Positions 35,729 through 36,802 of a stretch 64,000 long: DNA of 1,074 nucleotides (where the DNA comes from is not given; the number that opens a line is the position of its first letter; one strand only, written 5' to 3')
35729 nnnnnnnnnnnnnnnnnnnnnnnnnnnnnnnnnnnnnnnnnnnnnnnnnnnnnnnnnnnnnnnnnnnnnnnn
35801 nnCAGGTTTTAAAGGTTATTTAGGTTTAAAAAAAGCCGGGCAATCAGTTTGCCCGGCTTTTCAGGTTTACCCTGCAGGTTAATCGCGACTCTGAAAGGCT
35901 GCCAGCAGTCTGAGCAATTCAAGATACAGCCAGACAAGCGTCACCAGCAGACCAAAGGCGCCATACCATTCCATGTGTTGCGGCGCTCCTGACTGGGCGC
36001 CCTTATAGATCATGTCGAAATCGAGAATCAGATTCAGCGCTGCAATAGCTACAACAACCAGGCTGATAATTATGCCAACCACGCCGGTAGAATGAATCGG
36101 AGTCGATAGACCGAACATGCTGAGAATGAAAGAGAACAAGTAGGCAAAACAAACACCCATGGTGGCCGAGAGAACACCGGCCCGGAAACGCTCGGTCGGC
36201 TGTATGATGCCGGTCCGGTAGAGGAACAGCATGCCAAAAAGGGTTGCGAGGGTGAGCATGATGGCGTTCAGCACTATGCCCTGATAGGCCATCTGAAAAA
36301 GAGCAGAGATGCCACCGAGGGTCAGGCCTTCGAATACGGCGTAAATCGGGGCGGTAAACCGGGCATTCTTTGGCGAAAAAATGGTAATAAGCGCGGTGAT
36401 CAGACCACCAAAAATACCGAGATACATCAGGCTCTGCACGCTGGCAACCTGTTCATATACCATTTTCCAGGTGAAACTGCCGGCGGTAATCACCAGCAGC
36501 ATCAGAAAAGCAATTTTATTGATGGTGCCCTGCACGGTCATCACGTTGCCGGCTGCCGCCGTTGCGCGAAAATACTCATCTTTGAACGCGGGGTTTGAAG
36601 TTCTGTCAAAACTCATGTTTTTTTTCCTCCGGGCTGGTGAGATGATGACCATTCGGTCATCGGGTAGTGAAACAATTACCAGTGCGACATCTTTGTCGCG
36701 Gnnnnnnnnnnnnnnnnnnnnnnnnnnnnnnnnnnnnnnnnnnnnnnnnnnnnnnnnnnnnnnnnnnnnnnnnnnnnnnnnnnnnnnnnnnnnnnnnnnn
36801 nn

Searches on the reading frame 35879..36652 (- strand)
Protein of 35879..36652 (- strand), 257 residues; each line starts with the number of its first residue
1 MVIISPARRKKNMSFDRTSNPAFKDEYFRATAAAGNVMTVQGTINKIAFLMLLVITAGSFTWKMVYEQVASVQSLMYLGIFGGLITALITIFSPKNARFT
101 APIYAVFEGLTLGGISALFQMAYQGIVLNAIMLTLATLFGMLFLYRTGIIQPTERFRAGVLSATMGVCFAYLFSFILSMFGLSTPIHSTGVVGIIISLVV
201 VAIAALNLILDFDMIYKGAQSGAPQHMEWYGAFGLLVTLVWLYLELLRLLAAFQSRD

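Call 10: search_protein_families(library=pfam, proteins=[window:35879-36652:-], max_evalue=0.001)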
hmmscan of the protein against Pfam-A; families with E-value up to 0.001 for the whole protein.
window:35879-36652:- (257 aa): 1 family
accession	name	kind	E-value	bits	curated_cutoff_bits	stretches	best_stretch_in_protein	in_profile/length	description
PF12811.12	BaxI_1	-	1.4e-72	244.5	26.2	1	20-254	1-232/233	Bax inhibitor 1 like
